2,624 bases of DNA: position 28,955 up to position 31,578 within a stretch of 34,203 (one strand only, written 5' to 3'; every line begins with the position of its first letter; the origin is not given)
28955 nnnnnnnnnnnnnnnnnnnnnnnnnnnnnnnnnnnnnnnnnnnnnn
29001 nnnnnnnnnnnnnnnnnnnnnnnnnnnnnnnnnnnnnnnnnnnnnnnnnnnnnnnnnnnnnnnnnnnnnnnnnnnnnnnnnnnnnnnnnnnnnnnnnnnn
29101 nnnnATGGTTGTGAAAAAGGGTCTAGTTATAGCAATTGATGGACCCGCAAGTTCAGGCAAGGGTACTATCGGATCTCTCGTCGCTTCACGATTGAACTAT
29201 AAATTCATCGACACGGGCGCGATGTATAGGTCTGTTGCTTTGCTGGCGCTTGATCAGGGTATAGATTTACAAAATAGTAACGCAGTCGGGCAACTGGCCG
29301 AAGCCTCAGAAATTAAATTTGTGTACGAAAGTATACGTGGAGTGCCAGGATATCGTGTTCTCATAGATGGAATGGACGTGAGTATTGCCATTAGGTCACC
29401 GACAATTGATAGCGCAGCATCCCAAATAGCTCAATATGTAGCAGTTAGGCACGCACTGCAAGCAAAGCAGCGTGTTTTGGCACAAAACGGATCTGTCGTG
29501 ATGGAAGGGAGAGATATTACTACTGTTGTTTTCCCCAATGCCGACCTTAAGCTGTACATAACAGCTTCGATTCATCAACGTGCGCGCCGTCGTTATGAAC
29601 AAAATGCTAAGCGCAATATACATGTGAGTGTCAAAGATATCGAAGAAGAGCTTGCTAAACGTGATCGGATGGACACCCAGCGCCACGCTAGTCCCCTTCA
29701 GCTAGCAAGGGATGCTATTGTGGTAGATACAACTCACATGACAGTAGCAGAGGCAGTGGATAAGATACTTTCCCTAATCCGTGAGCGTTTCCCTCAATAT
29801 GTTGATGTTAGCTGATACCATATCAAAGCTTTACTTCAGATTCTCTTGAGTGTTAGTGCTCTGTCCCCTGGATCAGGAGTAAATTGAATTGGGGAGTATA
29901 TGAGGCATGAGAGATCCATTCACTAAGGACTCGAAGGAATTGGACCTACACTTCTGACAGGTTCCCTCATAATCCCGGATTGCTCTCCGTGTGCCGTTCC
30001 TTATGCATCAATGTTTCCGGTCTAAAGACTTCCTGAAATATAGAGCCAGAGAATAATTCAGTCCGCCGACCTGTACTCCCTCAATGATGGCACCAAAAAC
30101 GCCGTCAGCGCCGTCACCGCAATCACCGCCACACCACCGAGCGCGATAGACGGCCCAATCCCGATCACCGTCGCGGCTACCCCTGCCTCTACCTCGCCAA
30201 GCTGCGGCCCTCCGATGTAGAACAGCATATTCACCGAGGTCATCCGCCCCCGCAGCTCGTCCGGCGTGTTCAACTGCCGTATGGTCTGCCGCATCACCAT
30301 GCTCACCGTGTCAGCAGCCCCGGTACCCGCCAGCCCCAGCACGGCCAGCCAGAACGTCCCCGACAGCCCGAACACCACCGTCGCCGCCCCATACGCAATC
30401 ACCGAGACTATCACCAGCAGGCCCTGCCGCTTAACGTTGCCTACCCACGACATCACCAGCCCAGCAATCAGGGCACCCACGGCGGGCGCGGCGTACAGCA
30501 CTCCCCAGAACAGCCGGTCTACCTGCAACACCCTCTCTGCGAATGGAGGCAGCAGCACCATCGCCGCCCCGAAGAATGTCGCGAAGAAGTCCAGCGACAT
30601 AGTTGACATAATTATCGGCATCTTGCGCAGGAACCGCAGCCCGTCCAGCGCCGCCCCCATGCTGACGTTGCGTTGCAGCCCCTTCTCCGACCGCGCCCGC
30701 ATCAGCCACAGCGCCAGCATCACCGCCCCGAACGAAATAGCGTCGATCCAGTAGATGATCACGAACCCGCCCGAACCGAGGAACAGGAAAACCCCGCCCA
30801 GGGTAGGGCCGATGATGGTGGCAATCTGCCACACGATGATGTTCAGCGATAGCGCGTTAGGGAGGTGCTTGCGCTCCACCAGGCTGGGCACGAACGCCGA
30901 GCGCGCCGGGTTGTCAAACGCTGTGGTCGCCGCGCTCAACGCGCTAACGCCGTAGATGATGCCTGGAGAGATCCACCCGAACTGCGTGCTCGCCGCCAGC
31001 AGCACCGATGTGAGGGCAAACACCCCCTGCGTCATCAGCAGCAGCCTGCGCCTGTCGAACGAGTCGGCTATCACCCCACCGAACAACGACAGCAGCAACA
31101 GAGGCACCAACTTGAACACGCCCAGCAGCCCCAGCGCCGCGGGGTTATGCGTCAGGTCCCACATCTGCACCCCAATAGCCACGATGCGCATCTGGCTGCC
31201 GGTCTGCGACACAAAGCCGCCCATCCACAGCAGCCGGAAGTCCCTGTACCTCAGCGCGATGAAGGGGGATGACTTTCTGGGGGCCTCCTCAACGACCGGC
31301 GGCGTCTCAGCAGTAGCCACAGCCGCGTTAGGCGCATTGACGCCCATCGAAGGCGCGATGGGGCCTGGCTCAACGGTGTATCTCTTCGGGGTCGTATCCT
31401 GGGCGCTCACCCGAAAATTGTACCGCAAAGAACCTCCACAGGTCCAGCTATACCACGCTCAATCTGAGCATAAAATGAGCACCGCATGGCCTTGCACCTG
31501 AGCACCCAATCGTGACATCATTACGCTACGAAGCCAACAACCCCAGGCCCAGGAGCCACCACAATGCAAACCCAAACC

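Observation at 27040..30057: Foreign low-GC three-gene cassette (QW alpha/alpha-barrel membrane protein + HIT + cytidylate kinase): candidate uncharacterised nucleotide-centred system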

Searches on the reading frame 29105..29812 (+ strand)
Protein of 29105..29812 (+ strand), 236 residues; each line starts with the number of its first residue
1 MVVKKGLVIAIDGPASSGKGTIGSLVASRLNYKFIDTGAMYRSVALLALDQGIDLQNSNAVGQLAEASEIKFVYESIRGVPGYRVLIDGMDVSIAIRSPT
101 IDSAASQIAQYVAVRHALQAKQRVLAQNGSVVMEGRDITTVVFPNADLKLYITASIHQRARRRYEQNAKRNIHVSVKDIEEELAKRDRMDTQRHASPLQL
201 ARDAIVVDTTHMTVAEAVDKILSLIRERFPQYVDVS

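Call 3: search_protein_families(library=pfam, proteins=[window:29105-29812:+], max_evalue=0.01)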
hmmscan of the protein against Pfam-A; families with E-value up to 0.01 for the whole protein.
window:29105-29812:+ (236 aa): 5 families
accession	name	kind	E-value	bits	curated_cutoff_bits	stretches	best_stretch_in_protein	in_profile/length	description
PF02224.24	Cytidylate_kin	-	2.1e-73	247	26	1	9-226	1-210/211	Cytidylate kinase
PF13189.12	Cytidylate_kin2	-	1.4e-08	35.5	28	1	8-194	1-154/176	Cytidylate kinase-like family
PF01202.28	SKI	-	1.5e-06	28.9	22.1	1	16-38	2-24/159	Shikimate kinase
PF13238.12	AAA_18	-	0.00077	20.3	29.4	0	9-167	1-112/128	AAA domain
PF13207.12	AAA_17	-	0.0054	17.5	27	0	13-45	2-34/136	AAA domain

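Call 4: search_protein_families(library=padloc, proteins=[window:29105-29812:+], max_evalue=0.1)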
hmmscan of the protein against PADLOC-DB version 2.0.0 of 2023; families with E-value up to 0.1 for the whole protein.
window:29105-29812:+ (236 aa): 2 families
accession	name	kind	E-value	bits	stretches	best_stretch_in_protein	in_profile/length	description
PDLC02911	VakA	-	3.9e-05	22.3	1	9-181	5-122/163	-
PDLC02905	pVip-kinase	-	0.0011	16.4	1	9-46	5-42/474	Viperin-kinase fusion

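Call 5: search_protein_families(library=ncbifam, proteins=[window:29105-29812:+], max_evalue=0.01)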
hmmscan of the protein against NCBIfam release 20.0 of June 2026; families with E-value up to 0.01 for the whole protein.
window:29105-29812:+ (236 aa): 20 families
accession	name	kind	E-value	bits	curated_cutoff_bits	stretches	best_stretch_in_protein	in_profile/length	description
TIGR00017.1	cmk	equivalog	8.9e-71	238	135.55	1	7-223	3-215/217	(d)CMP kinase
NF010004.0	PRK13477.1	equivalog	1.1e-68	231.9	524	1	5-233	284-511/514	bifunctional pantoate--beta-alanine ligase/(d)CMP kinase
NF008816.0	PRK11860.1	equivalog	5.6e-58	196.6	943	1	8-228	445-657/662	bifunctional 3-phosphoshikimate 1-carboxyvinyltransferase/cytidylate kinase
NF007071.0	PRK09518.1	equivalog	1.1e-50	172.9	953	1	6-228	4-228/706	bifunctional cytidylate kinase/GTPase Der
TIGR02173.1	cyt_kin_arch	equivalog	3.5e-13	49.9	102.1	2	117-222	60-165/169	(d)CMP kinase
NF011099.0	PRK14526.1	equivalog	2.7e-06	27.2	223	1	12-90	6-86/211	adenylate kinase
NF040667.1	hom_kin_desulfo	exception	1.9e-05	24.6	197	1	9-51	3-45/163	homoserine kinase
NF002988.0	PRK03731.1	equivalog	5.5e-05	23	161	1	11-43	7-39/174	shikimate kinase AroL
NF003012.0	PRK03839.1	equivalog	0.00011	22.2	152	0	8-39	2-33/180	putative kinase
NF011102.0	PRK14529.1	equivalog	0.00012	21.8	331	1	9-54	3-48/223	adenylate kinase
NF010553.0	PRK13947.1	equivalog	0.00015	22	204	0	11-44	6-39/173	shikimate kinase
NF001385.0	PRK00279.2-3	equivalog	0.00038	20.1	315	1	5-55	3-53/213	adenylate kinase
NF011100.0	PRK14527.1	equivalog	0.00077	19.1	154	1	5-108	5-108/191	adenylate kinase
TIGR01351.1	adk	subfamily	0.0011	18.7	168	1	11-64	4-57/212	adenylate kinase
NF007336.0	PRK09825.1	equivalog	0.0017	18.1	304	1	13-63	10-60/176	gluconokinase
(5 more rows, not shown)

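Call 60: find_homologous_proteins(query=window:29105-29812:+, max_evalue=1e-40)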
Query window:29105-29812:+ (236 aa): 4725 proteins with E <= 1e-40 among 8000 candidates; the best 120 are listed.
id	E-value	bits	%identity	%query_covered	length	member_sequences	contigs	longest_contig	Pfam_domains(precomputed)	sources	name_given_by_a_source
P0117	2.9e-143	493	100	100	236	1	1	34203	PF02224.25,PF13189.13,PF01202.29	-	-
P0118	5.8e-69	250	56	96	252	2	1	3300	PF02224.25,PF13189.13,PF01202.29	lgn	-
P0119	1.6e-68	249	54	95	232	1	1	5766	PF02224.25,PF13207.13,PF13189.13,PF13238.13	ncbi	-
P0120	1.7e-68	248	56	95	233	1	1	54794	PF02224.25,PF13207.13,PF13189.13,PF13238.13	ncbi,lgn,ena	-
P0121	1.9e-67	245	54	95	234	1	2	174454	PF02224.25,PF13189.13,PF13238.13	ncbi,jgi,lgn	-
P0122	2.1e-67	245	54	95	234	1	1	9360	PF02224.25,PF13189.13,PF13238.13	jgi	-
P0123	1.3e-66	242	55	95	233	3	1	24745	PF02224.25,PF13207.13,PF13189.13,PF13238.13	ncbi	-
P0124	4.1e-66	241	55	95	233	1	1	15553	PF02224.25,PF13207.13,PF13189.13,PF13238.13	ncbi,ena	-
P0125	7.1e-65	237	54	93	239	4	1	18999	PF02224.25,PF13189.13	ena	-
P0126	8.6e-64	233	50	98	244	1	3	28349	PF02224.25,PF13189.13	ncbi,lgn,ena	-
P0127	1.3e-62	229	52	95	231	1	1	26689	PF02224.25,PF13189.13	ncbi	-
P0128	2.3e-62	228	51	97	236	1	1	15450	PF02224.25,PF13189.13,PF13238.13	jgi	-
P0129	4.5e-62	227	52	97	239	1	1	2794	PF02224.25,PF13189.13,PF13238.13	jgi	-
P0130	5.7e-62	227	54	95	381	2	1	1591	PF02224.25,PF00293.35,PF13189.13,PF01202.29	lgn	-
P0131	6.4e-62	227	51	97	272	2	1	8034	PF02224.25,PF13189.13,PF13238.13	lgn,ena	-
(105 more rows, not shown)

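Call 61: find_encoding_contigs(protein=P0119, flank=6000, max_places=2)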
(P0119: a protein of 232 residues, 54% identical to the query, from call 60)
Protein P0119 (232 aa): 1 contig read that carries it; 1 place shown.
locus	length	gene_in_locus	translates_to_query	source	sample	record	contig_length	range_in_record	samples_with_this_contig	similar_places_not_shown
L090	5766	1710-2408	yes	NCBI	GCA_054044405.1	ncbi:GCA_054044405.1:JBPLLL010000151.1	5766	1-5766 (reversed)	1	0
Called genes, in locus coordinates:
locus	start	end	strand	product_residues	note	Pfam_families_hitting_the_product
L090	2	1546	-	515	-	?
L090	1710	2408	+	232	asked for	PF13189:Cytidylate_kin2, PF02224:Cytidylate_kin, PF13207:AAA_17 (faint), PF13238:AAA_18 (faint)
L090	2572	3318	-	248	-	PF00072:Response_reg, PF00486:Trans_reg_C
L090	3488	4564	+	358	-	PF00881:Nitroreductase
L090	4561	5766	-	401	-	?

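Call 62: find_encoding_contigs(protein=P0120, flank=8000, max_places=2)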
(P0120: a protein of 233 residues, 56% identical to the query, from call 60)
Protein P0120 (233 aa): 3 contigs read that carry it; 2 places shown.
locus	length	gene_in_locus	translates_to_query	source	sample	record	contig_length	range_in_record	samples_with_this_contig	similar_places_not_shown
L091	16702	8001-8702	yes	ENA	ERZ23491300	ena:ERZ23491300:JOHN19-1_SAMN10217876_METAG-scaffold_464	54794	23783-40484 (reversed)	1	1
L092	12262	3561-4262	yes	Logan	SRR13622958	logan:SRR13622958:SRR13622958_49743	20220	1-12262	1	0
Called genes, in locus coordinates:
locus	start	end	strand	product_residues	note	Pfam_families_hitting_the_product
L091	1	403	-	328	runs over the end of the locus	PF00288:GHMP_kinases_N, PF08544:GHMP_kinases_C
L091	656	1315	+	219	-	PF01386:Ribosomal_L25p, PF14693:Ribosomal_TL5_C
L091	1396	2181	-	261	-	PF00497:SBP_bac_3, PF03466:LysR_substrate (faint)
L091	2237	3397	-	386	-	-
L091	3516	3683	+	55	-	-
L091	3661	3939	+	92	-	-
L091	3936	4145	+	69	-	-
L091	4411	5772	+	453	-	PF07992:Pyr_redox_2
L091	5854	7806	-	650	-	PF00795:CN_hydrolase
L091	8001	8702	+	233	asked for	PF02224:Cytidylate_kin, PF13189:Cytidylate_kin2, PF13207:AAA_17 (faint), PF13238:AAA_18 (faint)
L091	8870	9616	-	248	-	PF00072:Response_reg, PF00486:Trans_reg_C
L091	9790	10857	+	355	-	PF00881:Nitroreductase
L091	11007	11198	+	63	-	PF10262:Rdx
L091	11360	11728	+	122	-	PF02152:FolB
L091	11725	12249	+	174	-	PF01288:HPPK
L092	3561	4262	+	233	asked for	PF02224:Cytidylate_kin, PF13189:Cytidylate_kin2, PF13207:AAA_17 (faint), PF13238:AAA_18 (faint)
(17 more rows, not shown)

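Call 63: find_encoding_contigs(protein=P0121, flank=8000, max_places=2)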
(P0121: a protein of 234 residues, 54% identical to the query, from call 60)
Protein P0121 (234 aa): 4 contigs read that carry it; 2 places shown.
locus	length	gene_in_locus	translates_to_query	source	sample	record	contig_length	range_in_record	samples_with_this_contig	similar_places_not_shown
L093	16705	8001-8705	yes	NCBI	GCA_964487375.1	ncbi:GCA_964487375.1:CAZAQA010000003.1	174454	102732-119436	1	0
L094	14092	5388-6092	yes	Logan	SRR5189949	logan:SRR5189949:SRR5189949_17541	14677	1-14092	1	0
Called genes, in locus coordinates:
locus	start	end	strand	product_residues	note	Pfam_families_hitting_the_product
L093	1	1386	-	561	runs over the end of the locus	PF13231:PMT_2 (weak)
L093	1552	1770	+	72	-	-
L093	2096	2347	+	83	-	PF13248:Zn_ribbon_3 (weak)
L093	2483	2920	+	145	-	PF13248:Zn_ribbon_3 (weak), PF13240:Zn_Ribbon_1 (weak)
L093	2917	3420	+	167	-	PF00034:Cytochrom_C, PF13442:Cytochrome_CBB3 (weak)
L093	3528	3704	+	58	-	-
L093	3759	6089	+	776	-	PF07549:Sec_GG (faint), PF21760:SecD_1st, PF22599:SecDF_P1_head, PF02355:SecD_SecF_C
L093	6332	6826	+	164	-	-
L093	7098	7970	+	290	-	PF01479:S4, PF00849:PseudoU_synth_2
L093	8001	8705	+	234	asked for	PF02224:Cytidylate_kin, PF13189:Cytidylate_kin2, PF13238:AAA_18 (faint)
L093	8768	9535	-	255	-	PF00072:Response_reg, PF00486:Trans_reg_C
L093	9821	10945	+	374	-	PF11376:DUF3179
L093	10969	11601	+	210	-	PF04199:Cyclase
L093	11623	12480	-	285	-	PF08241:Methyltransf_11 (faint), PF13649:Methyltransf_25 (weak)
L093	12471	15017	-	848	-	PF11897:DUF3417, PF00343:Phosphorylase, PF28476:GlgP_C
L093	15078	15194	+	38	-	-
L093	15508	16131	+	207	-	PF00174:Oxidored_molyb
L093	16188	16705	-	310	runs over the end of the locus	PF00248:Aldo_ket_red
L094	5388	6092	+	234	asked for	PF02224:Cytidylate_kin, PF13189:Cytidylate_kin2, PF13238:AAA_18 (faint)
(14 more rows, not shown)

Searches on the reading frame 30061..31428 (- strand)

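Call 3: search_protein_families(library=pfam, proteins=[window:30061-31428:-], max_evalue=0.01)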
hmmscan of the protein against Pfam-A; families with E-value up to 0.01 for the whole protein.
window:30061-31428:- (456 aa): 2 families
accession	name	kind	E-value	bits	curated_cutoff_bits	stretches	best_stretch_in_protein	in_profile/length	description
PF05977.19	MFS_3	-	4.1e-52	177.7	27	1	54-444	2-392/524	Transmembrane secretion effector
PF07690.21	MFS_1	-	1.4e-31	110.1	33.4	2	67-404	1-339/347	Major Facilitator Superfamily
